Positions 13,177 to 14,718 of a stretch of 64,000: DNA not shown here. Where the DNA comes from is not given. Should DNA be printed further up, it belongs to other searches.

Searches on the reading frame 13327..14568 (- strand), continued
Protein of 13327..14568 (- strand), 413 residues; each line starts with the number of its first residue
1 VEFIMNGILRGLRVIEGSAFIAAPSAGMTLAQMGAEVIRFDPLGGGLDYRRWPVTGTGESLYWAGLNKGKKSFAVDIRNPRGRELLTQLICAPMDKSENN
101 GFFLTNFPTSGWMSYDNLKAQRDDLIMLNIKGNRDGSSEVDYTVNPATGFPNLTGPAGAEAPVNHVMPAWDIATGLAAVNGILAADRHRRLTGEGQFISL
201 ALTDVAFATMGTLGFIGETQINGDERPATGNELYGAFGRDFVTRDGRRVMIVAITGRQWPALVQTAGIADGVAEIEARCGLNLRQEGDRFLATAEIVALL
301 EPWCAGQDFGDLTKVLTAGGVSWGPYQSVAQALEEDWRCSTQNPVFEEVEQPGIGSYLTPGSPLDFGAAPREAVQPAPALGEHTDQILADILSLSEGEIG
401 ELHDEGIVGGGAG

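Call 54: search_protein_families(library=ncbifam, proteins=[L028:2793-4334:+, L028:4288-5736:+, L028:5794-6885:+, L028:6950-8176:-, L028:8213-9436:-, L028:10004-11236:+, L028:11172-12107:+, L028:12228-13343:+, L028:13677-15317:+, L028:15305-16069:+], max_evalue=1e-10)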
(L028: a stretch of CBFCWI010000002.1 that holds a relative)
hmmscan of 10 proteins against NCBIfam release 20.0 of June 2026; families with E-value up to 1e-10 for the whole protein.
L028:2793-4334:+ (513 aa): 26 families (the best 25 are shown)
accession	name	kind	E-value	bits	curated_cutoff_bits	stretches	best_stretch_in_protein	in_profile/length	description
TIGR00132.1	gatA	equivalog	1.2e-168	561.7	481.1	1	20-481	9-462/466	Asp-tRNA(Asn)/Glu-tRNA(Gln) amidotransferase subunit GatA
NF005688.0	PRK07488.1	equivalog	2.3e-88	297.2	532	1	2-488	6-471/474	indoleacetamide hydrolase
NF006631.0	PRK09201.1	equivalog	3.5e-85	286.5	461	1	7-485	7-457/466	AtzE family amidohydrolase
NF005565.0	PRK07235.1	subfamily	2.1e-82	277.4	545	1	66-482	84-500/506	amidase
NF004815.0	PRK06169.1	equivalog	3.2e-82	276.6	506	2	2-298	5-297/471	amidase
TIGR02715.1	amido_AtzE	subfamily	2.7e-81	273.8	425.75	1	12-482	5-447/452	AtzE family amidohydrolase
NF005517.0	PRK07139.1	equivalog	1.9e-75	254.3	546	1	69-475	36-425/439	amidase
NF005450.0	PRK07042.1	equivalog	4.6e-71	239.7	458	2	1-304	1-296/464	amidase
NF006006.0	PRK08137.1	equivalog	1.7e-70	238.3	534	1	5-495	32-523/529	amidase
NF005687.0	PRK07487.1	subfamily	2.5e-65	221.1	428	1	6-486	7-459/468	amidase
NF005460.0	PRK07056.1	subfamily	4.4e-65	220.4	447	1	8-482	9-452/457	amidase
NF004816.0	PRK06170.1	equivalog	3.5e-64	217.2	503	2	8-244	13-251/493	amidase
NF005686.0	PRK07486.1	subfamily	7.7e-64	216.1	465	2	4-268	11-273/486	amidase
NF004717.0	PRK06061.1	equivalog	7e-63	213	498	1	8-277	18-283/483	amidase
NF006043.0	PRK08186.1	subfamily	2.6e-62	211.1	487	1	4-304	4-293/600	allophanate hydrolase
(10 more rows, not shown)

L028:4288-5736:+ (482 aa): 9 families
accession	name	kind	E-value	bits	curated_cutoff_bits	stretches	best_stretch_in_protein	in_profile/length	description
NF004015.0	PRK05477.1-5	equivalog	1e-242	806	628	1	2-481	8-487/488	Asp-tRNA(Asn)/Glu-tRNA(Gln) amidotransferase subunit GatB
NF004014.0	PRK05477.1-4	equivalog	5.7e-202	671.6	414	1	9-481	3-475/475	Asp-tRNA(Asn)/Glu-tRNA(Gln) amidotransferase subunit GatB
NF004012.0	PRK05477.1-2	equivalog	9.8e-182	605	338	1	9-481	4-479/481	Asp-tRNA(Asn)/Glu-tRNA(Gln) amidotransferase subunit GatB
TIGR00133.1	gatB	equivalog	1.5e-158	528.3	314.8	1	9-480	4-480/481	Asp-tRNA(Asn)/Glu-tRNA(Gln) amidotransferase subunit GatB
NF004011.1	PRK05477.1-1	equivalog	1.9e-149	498.4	680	1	10-481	4-474/475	Asp-tRNA(Asn)/Glu-tRNA(Gln) amidotransferase subunit GatB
NF004013.0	PRK05477.1-3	equivalog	2.2e-133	445.4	653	1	9-481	17-500/501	Asp-tRNA(Asn)/Glu-tRNA(Gln) amidotransferase subunit GatB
NF003107.0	PRK04028.1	equivalog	3.8e-42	144.5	456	2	242-481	395-625/630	Glu-tRNA(Gln) amidotransferase subunit GatE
NF011291.0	PRK14703.1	equivalog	2.4e-39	135.2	681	1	304-481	595-768/769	glutamine--tRNA ligase/YqeY domain fusion protein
TIGR00134.1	gatE_arch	equivalog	8.7e-33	113.4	319.55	2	261-481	407-619/622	Glu-tRNA(Gln) amidotransferase subunit GatE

L028:5794-6885:+ (363 aa): 4 families
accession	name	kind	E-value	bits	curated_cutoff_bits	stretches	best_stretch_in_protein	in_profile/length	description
NF001138.1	PRK00143.1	equivalog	1.5e-120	402.3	284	1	8-361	1-345/345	tRNA 2-thiouridine(34) synthase MnmA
TIGR00420.1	trmU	equivalog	4.2e-92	308.7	236.95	1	8-361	2-351/351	tRNA 2-thiouridine(34) synthase MnmA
NF011258.0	PRK14664.1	equivalog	5.8e-61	206.6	680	1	4-362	3-346/362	tRNA 2-thiouridine(34) synthase MnmA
NF011259.0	PRK14665.1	equivalog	6.3e-51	173.4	364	1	6-362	5-359/360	tRNA 2-thiouridine(34) synthase MnmA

L028:6950-8176:- (408 aa): 7 families
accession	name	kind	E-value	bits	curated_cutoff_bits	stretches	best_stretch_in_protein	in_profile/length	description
NF052585.1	SucGlutTfsCaiB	equivalog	5.2e-74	249.2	750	1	8-391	3-388/394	succinate--glutarate CoA-transferase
NF041294.1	Scnl_mescCoAtase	equivalog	1.2e-68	232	700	1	13-388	4-380/381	succinyl-CoA:mesaconate CoA-transferase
NF003809.0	PRK05398.1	subfamily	1.7e-63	214.6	442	2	11-216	3-207/416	formyl-CoA transferase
TIGR03253.1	oxalate_frc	equivalog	8.6e-61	205.9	504.2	2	11-216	2-206/416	formyl-CoA transferase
NF008511.0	PRK11430.1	equivalog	1.7e-58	198.6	522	1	11-360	8-354/381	CoA:oxalate CoA-transferase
NF002914.1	PRK03525.1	equivalog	3.3e-45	154.7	413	1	12-406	9-395/400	L-carnitine CoA-transferase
TIGR04253.1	mesacon_CoA_iso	equivalog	9.4e-25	87.4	725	1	13-408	3-400/403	2-methylfumaryl-CoA isomerase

L028:8213-9436:- (407 aa): 7 families
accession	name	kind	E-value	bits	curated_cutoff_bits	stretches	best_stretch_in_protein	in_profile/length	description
NF052585.1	SucGlutTfsCaiB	equivalog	2.5e-71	240.4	750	1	7-390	3-388/394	succinate--glutarate CoA-transferase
NF003809.0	PRK05398.1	subfamily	1.2e-64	218.4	442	2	9-214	2-205/416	formyl-CoA transferase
TIGR03253.1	oxalate_frc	equivalog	3.1e-63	213.9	504.2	2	10-214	2-204/416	formyl-CoA transferase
NF041294.1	Scnl_mescCoAtase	equivalog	3.5e-61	207.4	700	1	12-387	4-380/381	succinyl-CoA:mesaconate CoA-transferase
NF008511.0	PRK11430.1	equivalog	1.6e-53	182.2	522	1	6-366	4-354/381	CoA:oxalate CoA-transferase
NF002914.1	PRK03525.1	equivalog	6.5e-39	134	413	1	11-403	9-393/400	L-carnitine CoA-transferase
TIGR04253.1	mesacon_CoA_iso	equivalog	6.9e-31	107.6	725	1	12-407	3-400/403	2-methylfumaryl-CoA isomerase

L028:10004-11236:+ (410 aa): 6 families
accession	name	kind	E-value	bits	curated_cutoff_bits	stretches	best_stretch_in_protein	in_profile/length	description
TIGR04253.1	mesacon_CoA_iso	equivalog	2.7e-164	547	725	1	4-407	2-403/403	2-methylfumaryl-CoA isomerase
NF003809.0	PRK05398.1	subfamily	5.6e-35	120.7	442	2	2-203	2-205/416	formyl-CoA transferase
TIGR03253.1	oxalate_frc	equivalog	1.9e-32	112.5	504.2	2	237-404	260-416/416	formyl-CoA transferase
NF041294.1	Scnl_mescCoAtase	equivalog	4.1e-29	101.9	700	1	4-384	3-380/381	succinyl-CoA:mesaconate CoA-transferase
NF052585.1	SucGlutTfsCaiB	equivalog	1.1e-26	93.3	750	1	3-386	6-387/394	succinate--glutarate CoA-transferase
NF008511.0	PRK11430.1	equivalog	4.6e-12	45.7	522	1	6-383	11-375/381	CoA:oxalate CoA-transferase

L028:11172-12107:+ (311 aa): 0 families

L028:12228-13343:+ (371 aa): 2 families
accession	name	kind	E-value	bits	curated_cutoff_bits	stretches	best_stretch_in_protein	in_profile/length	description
NF038241.1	RipB_Ich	equivalog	3.4e-27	95.5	340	1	23-170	20-168/175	(R)-specific enoyl-CoA hydratase RipB/Ich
NF041625.1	methfumCoahyd_Halo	equivalog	8.5e-11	41.7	560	0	21-171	20-173/358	2-methylfumaryl-CoA hydratase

L028:13677-15317:+ (546 aa): 7 families
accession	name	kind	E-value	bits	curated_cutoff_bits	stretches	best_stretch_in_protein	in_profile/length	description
NF001211.0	PRK00179.1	equivalog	4.5e-257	853.8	492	1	3-545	5-543/544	glucose-6-phosphate isomerase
NF010695.0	PRK14095.1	equivalog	3.1e-117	392.4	703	1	23-527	24-519/536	glucose-6-phosphate isomerase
NF010696.0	PRK14096.1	equivalog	2.2e-60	204.7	671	1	45-393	21-361/528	glucose-6-phosphate isomerase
NF003016.0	PRK03868.1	equivalog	1.9e-35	122.5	487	1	142-518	56-407/410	glucose-6-phosphate isomerase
NF010697.0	PRK14097.1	equivalog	7e-21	74.3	443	1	143-356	72-294/448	glucose-6-phosphate isomerase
NF007080.0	PRK09533.1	equivalog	2.4e-20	72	712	1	141-357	453-667/949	bifunctional transaldolase/phosoglucose isomerase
NF040629.1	PGI_Meth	equivalog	2.4e-15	56.6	350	0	144-357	61-266/396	glucose-6-phosphate isomerase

L028:15305-16069:+ (254 aa): 8 families
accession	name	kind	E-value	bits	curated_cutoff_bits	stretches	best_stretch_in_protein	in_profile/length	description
TIGR01465.1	cobM_cbiF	equivalog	1.8e-91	305.8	259.65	1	6-252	1-247/247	precorrin-4 C(11)-methyltransferase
NF012017.0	PRK15473.1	equivalog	3.2e-70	236.4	408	1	4-252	8-255/257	cobalt-precorrin-4 methyltransferase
NF004790.0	PRK06136.1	subfamily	9.8e-43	146.5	198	1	3-235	3-240/250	uroporphyrinogen-III C-methyltransferase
NF007922.1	PRK10637.1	equivalog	4.3e-40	138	400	1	5-231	218-448/450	siroheme synthase CysG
TIGR01469.1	cobA_cysG_Cterm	equivalog_domain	2.8e-37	128.7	185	1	5-232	2-234/238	uroporphyrinogen-III C-methyltransferase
NF005524.0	PRK07168.1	equivalog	4.2e-23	81.6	603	1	6-232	5-235/474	uroporphyrin-III C-methyltransferase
TIGR01467.1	cobI_cbiL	equivalog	2.3e-15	56.7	163.25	0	63-129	77-143/230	precorrin-2 C(20)-methyltransferase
TIGR01466.1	cobJ_cbiH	equivalog_domain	7.6e-12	45.3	246.35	0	8-128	3-123/239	precorrin-3B C(17)-methyltransferase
